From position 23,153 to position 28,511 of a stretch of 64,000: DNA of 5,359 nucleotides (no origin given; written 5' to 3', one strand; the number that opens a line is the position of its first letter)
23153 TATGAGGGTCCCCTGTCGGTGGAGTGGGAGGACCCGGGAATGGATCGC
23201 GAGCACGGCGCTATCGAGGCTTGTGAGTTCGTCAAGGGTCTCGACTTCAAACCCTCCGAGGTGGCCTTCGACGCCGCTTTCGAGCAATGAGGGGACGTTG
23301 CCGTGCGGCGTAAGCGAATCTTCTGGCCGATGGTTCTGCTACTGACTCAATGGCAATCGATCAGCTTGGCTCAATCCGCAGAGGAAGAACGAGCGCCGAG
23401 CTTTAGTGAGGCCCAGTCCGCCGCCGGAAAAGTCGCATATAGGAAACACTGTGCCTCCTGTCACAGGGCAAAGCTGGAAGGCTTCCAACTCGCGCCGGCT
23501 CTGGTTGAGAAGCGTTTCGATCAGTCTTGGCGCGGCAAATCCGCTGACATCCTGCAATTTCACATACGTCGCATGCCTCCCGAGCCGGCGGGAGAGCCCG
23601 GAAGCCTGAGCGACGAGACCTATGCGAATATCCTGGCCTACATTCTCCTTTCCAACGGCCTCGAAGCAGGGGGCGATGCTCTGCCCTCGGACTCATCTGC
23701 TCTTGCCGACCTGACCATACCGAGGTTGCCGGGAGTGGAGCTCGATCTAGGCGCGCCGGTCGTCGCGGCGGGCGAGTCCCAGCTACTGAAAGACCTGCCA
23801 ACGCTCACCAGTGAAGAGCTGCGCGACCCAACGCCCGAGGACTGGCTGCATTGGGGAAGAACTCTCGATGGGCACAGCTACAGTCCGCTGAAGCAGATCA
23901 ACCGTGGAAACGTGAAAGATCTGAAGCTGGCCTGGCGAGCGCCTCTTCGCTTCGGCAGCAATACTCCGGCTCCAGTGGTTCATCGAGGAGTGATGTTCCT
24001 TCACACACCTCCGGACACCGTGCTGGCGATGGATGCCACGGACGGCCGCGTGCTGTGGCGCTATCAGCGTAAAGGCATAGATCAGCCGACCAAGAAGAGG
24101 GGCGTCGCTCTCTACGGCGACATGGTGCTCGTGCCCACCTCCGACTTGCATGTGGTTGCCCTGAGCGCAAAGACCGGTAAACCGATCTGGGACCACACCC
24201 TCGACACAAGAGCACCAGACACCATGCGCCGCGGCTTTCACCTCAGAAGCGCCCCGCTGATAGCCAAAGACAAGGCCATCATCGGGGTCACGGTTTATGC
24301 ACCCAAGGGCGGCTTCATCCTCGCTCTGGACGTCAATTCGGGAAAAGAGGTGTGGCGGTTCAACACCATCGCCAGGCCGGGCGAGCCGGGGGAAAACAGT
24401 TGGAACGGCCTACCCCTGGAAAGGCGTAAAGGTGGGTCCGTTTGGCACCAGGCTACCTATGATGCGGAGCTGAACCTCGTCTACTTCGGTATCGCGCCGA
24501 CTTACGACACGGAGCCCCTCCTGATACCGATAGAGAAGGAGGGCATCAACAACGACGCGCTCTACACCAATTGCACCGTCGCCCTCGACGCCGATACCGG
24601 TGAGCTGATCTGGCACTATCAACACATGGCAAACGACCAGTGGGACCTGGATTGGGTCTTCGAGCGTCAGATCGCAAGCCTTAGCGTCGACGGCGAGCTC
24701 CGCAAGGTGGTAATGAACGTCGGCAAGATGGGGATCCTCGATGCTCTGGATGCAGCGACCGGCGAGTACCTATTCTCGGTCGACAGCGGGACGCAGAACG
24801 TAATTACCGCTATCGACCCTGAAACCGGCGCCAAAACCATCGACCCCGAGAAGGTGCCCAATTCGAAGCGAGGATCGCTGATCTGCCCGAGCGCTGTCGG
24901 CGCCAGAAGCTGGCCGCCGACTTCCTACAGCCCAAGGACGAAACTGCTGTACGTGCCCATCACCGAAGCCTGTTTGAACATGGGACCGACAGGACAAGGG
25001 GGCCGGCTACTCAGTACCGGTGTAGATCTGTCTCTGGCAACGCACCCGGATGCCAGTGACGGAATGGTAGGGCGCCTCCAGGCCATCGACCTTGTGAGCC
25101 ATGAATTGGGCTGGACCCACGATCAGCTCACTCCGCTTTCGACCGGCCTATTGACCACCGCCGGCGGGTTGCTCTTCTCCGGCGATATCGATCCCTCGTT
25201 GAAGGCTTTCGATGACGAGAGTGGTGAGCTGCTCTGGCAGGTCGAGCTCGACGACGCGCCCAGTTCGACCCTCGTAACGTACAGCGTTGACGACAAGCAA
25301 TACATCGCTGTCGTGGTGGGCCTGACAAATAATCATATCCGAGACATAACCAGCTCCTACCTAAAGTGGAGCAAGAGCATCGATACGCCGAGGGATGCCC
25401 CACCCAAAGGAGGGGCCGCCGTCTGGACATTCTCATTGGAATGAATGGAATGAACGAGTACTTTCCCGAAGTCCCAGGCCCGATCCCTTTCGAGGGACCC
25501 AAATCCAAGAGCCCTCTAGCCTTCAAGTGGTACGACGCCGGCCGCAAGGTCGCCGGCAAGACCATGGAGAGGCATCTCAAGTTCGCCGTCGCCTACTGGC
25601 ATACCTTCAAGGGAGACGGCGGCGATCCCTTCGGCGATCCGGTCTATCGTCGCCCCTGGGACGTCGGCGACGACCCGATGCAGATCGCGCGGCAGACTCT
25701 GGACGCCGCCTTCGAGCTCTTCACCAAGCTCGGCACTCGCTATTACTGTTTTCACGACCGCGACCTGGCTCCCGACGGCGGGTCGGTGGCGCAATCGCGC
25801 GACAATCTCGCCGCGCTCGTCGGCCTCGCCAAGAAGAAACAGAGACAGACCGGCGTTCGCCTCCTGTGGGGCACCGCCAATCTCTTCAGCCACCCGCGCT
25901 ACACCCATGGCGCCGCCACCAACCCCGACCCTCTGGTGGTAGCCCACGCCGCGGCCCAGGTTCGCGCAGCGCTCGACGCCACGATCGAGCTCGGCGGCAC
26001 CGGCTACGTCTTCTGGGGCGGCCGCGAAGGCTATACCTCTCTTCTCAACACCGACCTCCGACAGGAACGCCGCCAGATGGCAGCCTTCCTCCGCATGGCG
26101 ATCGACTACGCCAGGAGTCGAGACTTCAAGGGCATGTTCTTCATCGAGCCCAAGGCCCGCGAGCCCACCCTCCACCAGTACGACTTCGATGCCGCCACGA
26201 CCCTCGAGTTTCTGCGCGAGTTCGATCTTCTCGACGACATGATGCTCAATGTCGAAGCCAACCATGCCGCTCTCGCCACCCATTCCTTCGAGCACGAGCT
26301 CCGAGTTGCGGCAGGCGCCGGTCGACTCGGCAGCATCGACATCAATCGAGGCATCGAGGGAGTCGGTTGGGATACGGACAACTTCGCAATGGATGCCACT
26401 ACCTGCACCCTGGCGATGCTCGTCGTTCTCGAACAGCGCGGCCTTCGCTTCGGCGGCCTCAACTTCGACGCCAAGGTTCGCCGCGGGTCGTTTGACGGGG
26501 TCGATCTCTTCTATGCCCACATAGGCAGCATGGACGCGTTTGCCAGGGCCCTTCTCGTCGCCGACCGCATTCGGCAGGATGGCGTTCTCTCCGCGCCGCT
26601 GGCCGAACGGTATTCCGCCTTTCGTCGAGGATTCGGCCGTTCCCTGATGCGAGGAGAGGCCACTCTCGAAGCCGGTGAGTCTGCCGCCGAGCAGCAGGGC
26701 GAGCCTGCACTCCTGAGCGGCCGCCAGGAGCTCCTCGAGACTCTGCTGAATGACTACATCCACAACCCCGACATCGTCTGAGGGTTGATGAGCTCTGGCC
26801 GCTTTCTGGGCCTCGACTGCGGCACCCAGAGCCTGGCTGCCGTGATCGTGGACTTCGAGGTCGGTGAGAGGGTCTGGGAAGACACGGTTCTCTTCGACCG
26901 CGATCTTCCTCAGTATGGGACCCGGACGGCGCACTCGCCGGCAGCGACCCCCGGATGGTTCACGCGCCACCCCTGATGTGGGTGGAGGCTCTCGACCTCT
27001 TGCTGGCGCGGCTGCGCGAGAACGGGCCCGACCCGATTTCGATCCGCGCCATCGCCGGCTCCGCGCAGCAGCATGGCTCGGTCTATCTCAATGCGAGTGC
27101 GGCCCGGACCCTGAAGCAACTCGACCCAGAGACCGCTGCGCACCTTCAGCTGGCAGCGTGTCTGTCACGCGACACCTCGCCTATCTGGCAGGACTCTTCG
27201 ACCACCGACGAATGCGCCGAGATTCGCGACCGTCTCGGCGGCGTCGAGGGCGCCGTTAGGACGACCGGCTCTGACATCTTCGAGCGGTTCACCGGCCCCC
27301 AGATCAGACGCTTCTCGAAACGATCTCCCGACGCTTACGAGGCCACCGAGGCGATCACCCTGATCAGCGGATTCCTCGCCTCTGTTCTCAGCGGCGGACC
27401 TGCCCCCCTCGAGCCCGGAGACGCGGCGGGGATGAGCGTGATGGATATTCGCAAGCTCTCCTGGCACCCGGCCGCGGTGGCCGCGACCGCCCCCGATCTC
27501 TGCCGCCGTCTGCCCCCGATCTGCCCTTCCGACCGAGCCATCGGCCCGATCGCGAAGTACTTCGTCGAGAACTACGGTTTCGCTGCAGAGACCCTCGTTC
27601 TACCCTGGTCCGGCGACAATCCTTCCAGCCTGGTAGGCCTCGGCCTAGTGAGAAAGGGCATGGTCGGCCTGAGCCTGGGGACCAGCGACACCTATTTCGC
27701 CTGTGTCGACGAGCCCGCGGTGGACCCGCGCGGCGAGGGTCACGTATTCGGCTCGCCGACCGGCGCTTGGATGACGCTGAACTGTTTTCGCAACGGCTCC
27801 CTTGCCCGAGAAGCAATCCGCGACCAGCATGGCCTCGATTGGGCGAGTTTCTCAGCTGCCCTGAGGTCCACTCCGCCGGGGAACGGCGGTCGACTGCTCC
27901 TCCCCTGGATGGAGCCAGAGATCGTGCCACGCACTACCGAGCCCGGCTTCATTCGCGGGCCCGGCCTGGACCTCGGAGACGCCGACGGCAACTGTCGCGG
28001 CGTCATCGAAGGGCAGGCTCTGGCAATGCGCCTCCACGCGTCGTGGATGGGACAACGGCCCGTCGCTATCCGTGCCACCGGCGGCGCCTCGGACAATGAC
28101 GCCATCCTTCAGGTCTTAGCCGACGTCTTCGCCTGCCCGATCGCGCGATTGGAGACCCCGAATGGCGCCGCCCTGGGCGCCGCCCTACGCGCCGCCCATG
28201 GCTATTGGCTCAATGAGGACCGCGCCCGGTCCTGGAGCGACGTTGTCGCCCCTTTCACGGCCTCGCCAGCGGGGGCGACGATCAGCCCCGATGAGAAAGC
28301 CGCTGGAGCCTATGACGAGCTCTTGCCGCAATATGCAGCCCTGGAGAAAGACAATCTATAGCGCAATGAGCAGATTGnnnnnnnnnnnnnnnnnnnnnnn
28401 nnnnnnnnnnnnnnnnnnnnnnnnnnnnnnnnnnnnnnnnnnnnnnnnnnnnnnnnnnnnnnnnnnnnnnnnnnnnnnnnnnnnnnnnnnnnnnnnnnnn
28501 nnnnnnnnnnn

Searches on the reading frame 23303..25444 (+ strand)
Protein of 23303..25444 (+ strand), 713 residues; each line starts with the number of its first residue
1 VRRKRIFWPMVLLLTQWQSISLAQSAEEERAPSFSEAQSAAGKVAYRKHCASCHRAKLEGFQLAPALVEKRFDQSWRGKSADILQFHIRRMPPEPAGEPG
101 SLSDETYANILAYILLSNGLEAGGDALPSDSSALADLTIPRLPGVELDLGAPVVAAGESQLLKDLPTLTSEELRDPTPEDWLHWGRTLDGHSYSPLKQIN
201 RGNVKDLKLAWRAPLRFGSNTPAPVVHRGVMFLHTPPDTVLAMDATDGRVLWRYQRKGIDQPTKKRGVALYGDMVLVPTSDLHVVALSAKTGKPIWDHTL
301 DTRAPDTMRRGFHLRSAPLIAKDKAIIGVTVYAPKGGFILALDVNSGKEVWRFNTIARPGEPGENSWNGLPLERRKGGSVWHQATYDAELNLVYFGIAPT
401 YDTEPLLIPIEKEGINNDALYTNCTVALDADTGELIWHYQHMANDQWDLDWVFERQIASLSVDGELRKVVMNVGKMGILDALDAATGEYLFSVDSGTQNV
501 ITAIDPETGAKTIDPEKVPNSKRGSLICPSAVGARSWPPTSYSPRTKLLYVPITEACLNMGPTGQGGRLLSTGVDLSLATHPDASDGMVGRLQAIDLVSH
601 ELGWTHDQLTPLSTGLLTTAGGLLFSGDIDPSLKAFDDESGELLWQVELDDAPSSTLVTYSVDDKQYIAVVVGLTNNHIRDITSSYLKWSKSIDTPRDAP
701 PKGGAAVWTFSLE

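Call 44: search_protein_families(library=pfam, proteins=[window:23303-25444:+], max_evalue=0.0001)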
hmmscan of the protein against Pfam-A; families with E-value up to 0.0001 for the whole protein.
window:23303-25444:+ (713 aa): 6 families
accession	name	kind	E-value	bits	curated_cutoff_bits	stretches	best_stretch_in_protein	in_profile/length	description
PF01011.28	PQQ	-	8.3e-74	249.8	26.7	2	181-494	1-339/595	Glucose/ethanol/alcohol dehydrogenase, beta-propeller domain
PF13360.13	PQQ_2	-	7.8e-32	111.2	27.6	2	208-357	54-198/233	Outer membrane protein assembly factor BamB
PF13570.13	Beta-prop_ACSF4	-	1.7e-11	44.6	133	0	241-354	32-130/329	Beta-alanine-activating enzyme, beta-propeller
PF25293.1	Beta-prop_EMC1_N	-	8e-09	35.9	34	0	231-354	34-146/219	EMC1 N-terminal beta-propeller domain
PF13442.11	Cytochrome_CBB3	-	2.7e-07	31.3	27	1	39-114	3-68/68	Cytochrome C oxidase, cbb3-type, subunit III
PF00034.26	Cytochrom_C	-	4e-06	28.5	21.3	1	40-115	2-87/90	Cytochrome c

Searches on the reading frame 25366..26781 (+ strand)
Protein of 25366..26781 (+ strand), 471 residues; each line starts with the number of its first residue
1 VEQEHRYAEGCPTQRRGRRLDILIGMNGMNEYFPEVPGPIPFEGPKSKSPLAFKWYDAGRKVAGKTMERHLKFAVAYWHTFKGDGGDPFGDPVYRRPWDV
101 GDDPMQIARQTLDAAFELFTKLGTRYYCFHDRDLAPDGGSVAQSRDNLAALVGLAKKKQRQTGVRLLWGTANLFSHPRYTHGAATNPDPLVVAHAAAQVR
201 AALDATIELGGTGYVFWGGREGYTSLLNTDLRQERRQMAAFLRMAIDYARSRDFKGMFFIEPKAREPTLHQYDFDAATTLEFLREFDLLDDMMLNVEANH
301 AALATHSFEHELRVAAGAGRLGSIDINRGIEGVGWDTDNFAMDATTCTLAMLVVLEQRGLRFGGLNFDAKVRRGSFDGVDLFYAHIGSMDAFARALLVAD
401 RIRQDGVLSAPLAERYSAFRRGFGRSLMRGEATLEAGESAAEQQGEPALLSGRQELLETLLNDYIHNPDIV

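Call 44: search_protein_families(library=pfam, proteins=[window:25366-26781:+], max_evalue=0.0001)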
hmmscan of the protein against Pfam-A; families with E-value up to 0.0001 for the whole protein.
window:25366-26781:+ (471 aa): 1 family
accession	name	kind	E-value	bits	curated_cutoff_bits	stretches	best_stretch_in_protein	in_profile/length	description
PF01261.30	AP_endonuc_2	-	5.7e-09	36.5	31.1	1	174-327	45-186/249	Xylose isomerase-like TIM barrel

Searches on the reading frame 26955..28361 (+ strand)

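Call 44: search_protein_families(library=pfam, proteins=[window:26955-28361:+], max_evalue=0.0001)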
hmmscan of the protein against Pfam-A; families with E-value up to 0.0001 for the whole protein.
window:26955-28361:+ (468 aa): 2 families
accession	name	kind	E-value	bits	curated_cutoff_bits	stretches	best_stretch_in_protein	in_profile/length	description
PF02782.22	FGGY_C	-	5.5e-19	69.2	27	1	239-416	3-197/198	FGGY family of carbohydrate kinases, C-terminal domain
PF00370.27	FGGY_N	-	6.4e-15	55.9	28.8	1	77-228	97-245/245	FGGY family of carbohydrate kinases, N-terminal domain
